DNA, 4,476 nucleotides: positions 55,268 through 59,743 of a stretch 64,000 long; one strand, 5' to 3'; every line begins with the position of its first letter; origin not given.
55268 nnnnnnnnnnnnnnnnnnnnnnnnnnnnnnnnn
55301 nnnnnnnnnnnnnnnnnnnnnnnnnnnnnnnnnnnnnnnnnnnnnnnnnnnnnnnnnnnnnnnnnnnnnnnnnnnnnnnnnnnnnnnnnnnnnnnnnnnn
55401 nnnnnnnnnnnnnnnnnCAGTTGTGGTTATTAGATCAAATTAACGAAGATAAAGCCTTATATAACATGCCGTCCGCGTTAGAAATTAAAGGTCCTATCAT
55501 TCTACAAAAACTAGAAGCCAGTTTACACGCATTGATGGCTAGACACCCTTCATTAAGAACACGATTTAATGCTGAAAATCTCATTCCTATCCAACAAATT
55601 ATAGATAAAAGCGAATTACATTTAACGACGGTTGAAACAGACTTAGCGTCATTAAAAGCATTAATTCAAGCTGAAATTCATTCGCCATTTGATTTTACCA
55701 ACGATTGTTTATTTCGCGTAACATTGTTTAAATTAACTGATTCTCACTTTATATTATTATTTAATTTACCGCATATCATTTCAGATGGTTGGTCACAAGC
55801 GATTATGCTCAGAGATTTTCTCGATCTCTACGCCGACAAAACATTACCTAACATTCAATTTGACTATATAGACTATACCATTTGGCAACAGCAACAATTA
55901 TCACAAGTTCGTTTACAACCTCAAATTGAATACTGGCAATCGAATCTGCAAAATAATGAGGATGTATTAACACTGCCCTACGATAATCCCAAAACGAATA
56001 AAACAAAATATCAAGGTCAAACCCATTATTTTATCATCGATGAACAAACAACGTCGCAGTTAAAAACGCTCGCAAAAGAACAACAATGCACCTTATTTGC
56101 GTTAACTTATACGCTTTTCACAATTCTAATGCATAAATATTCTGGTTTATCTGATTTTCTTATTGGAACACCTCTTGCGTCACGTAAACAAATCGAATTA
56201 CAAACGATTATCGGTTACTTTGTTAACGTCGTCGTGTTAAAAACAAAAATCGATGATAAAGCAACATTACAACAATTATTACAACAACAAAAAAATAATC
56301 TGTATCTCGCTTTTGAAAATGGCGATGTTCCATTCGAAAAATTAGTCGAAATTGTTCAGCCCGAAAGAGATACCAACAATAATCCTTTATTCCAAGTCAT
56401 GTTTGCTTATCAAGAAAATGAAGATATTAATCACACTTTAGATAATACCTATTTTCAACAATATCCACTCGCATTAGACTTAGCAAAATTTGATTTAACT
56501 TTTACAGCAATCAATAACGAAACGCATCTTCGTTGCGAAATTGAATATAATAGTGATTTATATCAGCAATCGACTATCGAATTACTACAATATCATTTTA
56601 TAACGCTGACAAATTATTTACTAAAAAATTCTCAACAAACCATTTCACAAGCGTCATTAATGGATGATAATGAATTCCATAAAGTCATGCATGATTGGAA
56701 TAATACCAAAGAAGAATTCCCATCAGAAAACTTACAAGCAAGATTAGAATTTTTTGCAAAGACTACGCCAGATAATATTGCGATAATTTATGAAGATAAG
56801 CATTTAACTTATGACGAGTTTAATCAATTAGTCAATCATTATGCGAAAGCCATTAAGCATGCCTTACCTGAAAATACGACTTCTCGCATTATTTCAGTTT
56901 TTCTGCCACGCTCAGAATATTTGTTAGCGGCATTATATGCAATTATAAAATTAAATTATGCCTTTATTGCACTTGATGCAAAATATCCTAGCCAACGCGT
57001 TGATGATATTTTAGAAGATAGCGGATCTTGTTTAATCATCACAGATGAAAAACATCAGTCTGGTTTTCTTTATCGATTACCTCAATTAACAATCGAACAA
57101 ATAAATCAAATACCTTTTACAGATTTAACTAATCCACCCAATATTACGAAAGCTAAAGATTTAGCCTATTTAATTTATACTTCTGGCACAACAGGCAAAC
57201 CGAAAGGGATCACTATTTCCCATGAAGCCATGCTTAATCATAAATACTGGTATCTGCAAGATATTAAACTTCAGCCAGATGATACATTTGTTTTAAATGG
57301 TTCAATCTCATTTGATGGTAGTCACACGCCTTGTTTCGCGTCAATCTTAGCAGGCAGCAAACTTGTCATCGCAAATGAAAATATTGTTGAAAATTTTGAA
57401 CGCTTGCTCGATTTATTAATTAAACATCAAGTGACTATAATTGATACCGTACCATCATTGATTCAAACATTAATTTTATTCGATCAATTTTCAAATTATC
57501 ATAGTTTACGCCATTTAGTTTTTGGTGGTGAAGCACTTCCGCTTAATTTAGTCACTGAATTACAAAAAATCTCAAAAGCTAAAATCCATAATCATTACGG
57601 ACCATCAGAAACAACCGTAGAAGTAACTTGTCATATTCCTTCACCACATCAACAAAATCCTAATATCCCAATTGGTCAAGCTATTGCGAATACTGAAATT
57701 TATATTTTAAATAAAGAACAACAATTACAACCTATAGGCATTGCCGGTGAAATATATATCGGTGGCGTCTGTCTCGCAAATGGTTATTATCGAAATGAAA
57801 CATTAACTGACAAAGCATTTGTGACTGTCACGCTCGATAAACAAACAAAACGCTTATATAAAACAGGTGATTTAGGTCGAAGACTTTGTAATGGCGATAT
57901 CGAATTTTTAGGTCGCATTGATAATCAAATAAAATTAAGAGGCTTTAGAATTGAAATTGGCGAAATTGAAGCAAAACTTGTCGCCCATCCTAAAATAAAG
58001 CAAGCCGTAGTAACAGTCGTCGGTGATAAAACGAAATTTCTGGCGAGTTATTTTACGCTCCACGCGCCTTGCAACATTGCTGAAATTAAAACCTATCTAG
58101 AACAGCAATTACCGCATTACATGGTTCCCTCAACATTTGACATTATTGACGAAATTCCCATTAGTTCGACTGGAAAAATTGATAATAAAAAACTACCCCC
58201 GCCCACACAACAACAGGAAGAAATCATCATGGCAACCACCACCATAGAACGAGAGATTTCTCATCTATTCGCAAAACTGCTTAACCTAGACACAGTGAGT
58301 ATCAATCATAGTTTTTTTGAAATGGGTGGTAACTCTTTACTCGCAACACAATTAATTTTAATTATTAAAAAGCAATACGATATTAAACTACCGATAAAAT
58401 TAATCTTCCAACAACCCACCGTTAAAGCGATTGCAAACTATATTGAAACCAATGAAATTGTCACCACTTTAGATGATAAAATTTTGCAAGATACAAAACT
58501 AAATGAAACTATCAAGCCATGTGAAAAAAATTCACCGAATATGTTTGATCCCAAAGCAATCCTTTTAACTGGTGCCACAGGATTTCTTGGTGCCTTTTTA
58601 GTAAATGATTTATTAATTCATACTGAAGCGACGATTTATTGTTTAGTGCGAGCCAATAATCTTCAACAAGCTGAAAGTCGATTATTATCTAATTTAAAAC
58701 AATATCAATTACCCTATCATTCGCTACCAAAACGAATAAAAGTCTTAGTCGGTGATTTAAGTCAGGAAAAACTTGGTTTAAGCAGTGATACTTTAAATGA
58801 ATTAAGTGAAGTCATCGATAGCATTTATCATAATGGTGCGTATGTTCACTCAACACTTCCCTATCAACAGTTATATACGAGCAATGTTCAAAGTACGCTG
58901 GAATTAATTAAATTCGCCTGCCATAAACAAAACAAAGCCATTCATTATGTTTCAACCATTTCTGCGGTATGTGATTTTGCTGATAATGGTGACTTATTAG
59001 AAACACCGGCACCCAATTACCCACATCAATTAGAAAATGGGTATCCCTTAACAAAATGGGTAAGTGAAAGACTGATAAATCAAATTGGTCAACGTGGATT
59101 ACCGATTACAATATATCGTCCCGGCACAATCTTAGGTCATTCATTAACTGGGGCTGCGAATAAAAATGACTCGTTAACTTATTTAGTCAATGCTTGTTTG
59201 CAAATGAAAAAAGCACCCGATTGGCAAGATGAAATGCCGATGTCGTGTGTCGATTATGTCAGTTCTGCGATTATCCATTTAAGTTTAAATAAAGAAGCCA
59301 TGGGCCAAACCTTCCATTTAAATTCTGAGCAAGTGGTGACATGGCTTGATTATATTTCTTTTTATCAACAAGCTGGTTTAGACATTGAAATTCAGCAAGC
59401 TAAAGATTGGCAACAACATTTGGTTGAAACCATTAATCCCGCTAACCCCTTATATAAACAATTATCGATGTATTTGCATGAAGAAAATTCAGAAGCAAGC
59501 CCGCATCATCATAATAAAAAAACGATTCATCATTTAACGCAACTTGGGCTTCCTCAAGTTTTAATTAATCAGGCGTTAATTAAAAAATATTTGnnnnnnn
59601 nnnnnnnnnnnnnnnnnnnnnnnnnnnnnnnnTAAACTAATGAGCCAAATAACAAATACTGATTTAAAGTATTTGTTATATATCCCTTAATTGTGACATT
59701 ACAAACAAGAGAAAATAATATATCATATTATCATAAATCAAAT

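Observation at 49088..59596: Single-ORF trimodular NRPS ending in a reductase: predicted (acyl-)tripeptide aldehyde or alcohol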

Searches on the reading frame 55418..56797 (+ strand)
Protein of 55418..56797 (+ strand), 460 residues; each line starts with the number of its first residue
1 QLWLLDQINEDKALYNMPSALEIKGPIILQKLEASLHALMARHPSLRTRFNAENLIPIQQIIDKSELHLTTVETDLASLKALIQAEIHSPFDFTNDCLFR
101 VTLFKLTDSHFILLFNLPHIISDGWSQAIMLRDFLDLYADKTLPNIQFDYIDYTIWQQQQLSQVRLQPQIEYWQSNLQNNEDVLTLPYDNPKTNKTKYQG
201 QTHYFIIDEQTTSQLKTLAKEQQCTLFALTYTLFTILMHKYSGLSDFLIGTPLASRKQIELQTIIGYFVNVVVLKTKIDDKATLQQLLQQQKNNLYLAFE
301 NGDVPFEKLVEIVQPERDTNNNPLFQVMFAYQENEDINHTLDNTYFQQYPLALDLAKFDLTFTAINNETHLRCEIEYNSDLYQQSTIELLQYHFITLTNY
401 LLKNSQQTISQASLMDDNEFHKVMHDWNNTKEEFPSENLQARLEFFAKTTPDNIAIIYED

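Call 7: search_protein_families(library=pfam, proteins=[window:55418-56797:+], max_evalue=0.01)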
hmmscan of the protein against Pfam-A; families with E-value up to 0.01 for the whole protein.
window:55418-56797:+ (460 aa): 1 family
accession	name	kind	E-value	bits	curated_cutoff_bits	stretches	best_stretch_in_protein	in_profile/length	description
PF00668.25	Condensation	-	1.3e-93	314.6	30.6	1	1-420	11-452/456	Condensation domain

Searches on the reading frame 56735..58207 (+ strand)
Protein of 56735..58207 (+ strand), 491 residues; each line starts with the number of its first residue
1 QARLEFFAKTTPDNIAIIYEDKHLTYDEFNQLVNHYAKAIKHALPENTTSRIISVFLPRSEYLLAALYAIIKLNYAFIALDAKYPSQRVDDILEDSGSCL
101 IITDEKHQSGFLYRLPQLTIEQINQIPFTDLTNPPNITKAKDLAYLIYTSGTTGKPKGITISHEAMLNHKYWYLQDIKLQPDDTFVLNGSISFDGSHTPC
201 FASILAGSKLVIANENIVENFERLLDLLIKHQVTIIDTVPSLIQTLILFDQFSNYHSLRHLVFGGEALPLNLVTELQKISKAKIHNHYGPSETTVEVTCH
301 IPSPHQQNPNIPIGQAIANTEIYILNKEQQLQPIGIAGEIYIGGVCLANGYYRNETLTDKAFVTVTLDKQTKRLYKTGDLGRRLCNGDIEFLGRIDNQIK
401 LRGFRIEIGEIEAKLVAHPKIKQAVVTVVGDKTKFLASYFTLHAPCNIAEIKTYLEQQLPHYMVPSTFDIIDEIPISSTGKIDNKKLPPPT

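Call 7: search_protein_families(library=pfam, proteins=[window:56798-58207:+], max_evalue=0.01)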
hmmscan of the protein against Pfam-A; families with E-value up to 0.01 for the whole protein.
window:56798-58207:+ (470 aa): 2 families
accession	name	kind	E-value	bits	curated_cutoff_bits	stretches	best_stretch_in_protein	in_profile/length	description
PF00501.34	AMP-binding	-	8.8e-68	229.3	29.9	1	2-331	21-384/384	AMP-binding enzyme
PF13193.12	AMP-binding_C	-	2.2e-09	38.5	24.5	1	389-460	1-76/76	AMP-binding enzyme C-terminal domain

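Call 31: search_solved_structures(query=window:56735-58207:+, max_evalue=1e-40)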
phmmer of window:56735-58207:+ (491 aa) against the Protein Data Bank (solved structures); distinct sequences matched with E-value up to 1e-40: 65 (the best 60 are shown).
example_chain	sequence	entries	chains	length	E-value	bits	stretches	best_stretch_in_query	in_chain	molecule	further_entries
6mfy_A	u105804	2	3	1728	1.3e-165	555.1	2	3-490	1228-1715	Linear gramicidin synthase subunit A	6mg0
9be3_A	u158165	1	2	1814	1.5e-165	554.9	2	3-490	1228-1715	Linear gramicidin synthase subunit A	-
9be4_A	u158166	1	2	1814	1.5e-165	554.9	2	3-490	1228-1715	Linear gramicidin synthase subunit A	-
9meh_A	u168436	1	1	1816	1.5e-165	554.9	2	3-490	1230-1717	Linear gramicidin synthase subunit A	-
6mfz_A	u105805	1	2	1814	1.5e-165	554.9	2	3-490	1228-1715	Linear gramicidin synthase subunit A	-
8xjz_C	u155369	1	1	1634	3.4e-118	398.7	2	13-486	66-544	Peptide synthetase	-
8hlk_A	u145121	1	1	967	2.7e-90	306.7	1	8-490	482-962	Microcystin synthetase B (Fragment)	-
9bfd_B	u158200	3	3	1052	1.5e-87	297.7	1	8-490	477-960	Tyrocidine synthase 2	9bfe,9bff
9bfd_A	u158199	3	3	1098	1e-86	294.9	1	7-490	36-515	Tyrocidine synthase 1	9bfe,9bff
1amu_A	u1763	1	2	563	1.1e-83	284.9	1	10-490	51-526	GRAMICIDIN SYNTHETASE 1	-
8jbr_A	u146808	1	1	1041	1.7e-83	284.3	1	7-490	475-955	McyA protein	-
5u89_A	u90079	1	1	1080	3.7e-80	273.3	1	7-490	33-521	Amino acid adenylation domain protein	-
2vsq_A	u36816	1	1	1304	2.4e-79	270.6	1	10-490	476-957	SURFACTIN SYNTHETASE SUBUNIT 3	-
6p1j_A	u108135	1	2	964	1.4e-78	268.1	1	9-487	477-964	Txo2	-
4d4g_A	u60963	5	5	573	3e-76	260.4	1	8-490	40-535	APNAA1 | APNA A1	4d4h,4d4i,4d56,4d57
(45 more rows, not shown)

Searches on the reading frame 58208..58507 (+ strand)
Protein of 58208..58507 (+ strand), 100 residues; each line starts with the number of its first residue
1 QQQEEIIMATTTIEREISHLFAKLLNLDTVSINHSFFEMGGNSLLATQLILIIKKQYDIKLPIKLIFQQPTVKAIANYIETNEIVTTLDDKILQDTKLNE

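Call 7: search_protein_families(library=pfam, proteins=[window:58208-58507:+], max_evalue=0.01)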
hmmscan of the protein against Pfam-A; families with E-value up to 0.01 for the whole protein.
window:58208-58507:+ (100 aa): 2 families
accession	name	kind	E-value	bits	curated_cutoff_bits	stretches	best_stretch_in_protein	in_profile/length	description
PF00550.31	PP-binding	-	1.3e-15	57.9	20.8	1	16-79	2-67/67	Phosphopantetheine attachment site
PF23297.2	ACP_SdgA_C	-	0.0027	18.2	27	1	10-82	8-82/95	Highly reducing polyketide synthase sdgA, C-terminal ACP domain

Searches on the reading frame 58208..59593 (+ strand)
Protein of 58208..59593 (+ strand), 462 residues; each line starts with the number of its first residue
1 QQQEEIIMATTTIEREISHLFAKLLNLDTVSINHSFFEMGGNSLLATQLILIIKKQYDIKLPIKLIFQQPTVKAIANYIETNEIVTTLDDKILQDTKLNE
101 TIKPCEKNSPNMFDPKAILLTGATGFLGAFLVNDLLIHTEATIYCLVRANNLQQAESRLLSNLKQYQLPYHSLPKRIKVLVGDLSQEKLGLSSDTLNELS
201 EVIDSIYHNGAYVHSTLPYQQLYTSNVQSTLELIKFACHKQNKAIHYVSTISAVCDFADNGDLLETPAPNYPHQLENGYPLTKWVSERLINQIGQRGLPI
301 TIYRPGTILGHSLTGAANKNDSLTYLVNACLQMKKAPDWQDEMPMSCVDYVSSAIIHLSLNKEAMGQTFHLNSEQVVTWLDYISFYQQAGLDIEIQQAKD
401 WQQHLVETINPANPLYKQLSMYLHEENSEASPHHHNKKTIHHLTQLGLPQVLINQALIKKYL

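Call 22: search_solved_structures(query=window:58208-59593:+, max_evalue=0.00001, show_alignments=3)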
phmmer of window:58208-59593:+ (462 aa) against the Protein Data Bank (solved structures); distinct sequences matched with E-value up to 0.00001: 38.
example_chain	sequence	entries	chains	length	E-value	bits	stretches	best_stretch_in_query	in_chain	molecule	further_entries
4u7w_A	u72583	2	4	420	2.8e-65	224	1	116-411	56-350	MxaA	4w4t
8v1x_A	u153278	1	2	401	8.4e-58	199.4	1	95-461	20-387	Type I polyketide synthase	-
6vtj_A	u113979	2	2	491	2e-38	135.5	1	8-410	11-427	Non-ribosomal peptide synthetase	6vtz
5msc_A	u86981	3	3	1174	6.8e-28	100.8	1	35-331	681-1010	Carboxylic acid reductase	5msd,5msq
5msp_A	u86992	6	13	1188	7e-26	94.2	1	114-337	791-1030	Thioester reductase domain-containing protein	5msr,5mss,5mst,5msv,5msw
4f6l_B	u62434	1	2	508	8.2e-26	94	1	11-356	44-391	AusA reductase domain protein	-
5mso_A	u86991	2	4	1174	7.4e-24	87.5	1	115-331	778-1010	Carboxylic acid reductase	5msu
4dqv_A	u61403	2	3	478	1.2e-23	86.8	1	114-333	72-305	PROBABLE PEPTIDE SYNTHETASE NRP (PEPTIDE SYNTHASE) | Peptide synthetase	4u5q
6nki_A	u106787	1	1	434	2.4e-22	82.5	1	115-370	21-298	NRPS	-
9x29_A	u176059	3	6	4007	5.2e-19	71.6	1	31-401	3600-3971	PKS-NRPS hybrid synthetase psoA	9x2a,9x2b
9x2c_A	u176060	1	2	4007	1.7e-18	69.9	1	31-401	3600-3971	PKS-NRPS hybrid synthetase psoA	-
4f6c_A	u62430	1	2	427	1.8e-15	59.9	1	118-356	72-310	AusA reductase domain protein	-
9lcq_A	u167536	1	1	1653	9.3e-15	57.5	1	11-81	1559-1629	PvdL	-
9lcp_A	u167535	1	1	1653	9.3e-15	57.5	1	11-81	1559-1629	PvdL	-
9lco_A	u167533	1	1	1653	3.7e-14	55.6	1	11-81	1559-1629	PvdL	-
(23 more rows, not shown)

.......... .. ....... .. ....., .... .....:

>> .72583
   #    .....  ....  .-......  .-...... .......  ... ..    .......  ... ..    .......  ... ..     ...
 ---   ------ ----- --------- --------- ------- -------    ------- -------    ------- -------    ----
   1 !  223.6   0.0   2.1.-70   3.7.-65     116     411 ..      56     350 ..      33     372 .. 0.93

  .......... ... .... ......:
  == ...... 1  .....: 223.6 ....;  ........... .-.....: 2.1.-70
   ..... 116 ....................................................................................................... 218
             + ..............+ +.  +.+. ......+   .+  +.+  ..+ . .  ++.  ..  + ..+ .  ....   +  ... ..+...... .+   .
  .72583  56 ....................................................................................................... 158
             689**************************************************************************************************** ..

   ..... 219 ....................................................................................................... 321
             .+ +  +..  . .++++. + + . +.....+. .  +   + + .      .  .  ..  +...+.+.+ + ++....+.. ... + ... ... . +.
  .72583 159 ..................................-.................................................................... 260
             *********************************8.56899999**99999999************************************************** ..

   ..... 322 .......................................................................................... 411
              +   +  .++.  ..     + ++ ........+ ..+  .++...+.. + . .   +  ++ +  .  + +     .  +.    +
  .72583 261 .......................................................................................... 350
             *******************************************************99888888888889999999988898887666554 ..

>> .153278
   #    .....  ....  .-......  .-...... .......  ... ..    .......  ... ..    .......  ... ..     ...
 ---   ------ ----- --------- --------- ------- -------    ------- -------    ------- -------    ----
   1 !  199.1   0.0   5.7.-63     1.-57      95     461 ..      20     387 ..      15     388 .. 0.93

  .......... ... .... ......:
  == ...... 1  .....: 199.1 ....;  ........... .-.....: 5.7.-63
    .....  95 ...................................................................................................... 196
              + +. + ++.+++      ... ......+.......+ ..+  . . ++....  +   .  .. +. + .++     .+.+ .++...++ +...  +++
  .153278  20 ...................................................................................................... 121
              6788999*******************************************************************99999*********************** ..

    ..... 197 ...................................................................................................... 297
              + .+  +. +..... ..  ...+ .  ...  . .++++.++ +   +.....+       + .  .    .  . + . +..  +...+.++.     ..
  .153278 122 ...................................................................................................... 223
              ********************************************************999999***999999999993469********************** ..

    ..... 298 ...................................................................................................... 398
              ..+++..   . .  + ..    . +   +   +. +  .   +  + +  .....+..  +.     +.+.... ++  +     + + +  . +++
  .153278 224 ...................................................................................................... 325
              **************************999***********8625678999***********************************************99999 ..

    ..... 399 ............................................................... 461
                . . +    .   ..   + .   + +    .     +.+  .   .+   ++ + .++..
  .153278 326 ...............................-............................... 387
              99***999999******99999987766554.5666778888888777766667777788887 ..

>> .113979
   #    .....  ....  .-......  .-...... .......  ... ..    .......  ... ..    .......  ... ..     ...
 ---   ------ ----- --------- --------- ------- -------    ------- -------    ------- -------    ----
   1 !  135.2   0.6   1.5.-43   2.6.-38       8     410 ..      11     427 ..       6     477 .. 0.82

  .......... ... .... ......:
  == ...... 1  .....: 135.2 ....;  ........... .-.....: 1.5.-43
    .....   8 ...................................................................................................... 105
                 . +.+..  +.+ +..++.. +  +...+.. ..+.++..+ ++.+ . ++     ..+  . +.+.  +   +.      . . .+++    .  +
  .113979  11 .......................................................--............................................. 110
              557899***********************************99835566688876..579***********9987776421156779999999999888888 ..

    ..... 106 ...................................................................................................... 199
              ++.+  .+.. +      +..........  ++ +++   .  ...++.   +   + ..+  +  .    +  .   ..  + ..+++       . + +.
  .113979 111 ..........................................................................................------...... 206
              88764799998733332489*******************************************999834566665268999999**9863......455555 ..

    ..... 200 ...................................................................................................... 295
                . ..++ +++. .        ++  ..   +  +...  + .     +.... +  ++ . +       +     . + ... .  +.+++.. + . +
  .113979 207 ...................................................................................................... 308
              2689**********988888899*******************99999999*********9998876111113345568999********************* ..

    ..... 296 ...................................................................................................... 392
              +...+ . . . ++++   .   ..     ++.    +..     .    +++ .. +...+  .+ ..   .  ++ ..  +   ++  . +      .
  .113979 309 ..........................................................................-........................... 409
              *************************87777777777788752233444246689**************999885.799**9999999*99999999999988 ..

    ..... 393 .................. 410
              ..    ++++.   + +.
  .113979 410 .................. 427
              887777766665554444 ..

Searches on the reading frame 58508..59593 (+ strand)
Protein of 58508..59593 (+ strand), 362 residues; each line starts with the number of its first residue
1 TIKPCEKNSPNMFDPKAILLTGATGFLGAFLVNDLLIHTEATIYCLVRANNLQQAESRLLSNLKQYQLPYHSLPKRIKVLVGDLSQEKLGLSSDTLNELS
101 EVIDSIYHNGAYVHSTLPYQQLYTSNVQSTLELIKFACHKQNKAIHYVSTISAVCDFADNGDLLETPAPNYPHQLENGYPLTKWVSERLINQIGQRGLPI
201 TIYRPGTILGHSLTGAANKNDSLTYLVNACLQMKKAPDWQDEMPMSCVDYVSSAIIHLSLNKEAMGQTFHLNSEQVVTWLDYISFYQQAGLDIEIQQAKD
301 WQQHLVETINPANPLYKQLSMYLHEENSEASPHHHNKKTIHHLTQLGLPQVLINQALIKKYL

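Call 7: search_protein_families(library=pfam, proteins=[window:58508-59593:+], max_evalue=0.01)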
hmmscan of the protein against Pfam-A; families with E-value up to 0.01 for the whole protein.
window:58508-59593:+ (362 aa): 7 families
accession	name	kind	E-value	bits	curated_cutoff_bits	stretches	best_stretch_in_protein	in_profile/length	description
PF07993.18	NAD_binding_4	-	1.7e-66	224.5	20.1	1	20-255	1-258/258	Male sterility protein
PF01370.27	Epimerase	-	8e-13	48.8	20.9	1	18-236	1-199/240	NAD dependent epimerase/dehydratase family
PF01073.25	3Beta_HSD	-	3.1e-07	30.1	22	1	20-192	2-159/280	3-beta hydroxysteroid dehydrogenase/isomerase family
PF16363.11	GDP_Man_Dehyd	-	3.7e-05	23.8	27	1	19-150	1-129/332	GDP-mannose 4,6 dehydratase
PF02719.21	Polysacc_synt_2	-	0.00012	21.9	20.2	1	18-154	1-132/293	Polysaccharide biosynthesis protein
PF04321.23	RmlD_sub_bind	-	0.00037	20.1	27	0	123-282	75-223/287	RmlD substrate binding domain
PF08659.16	KR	-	0.0013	19.1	22.6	1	18-116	3-95/180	KR domain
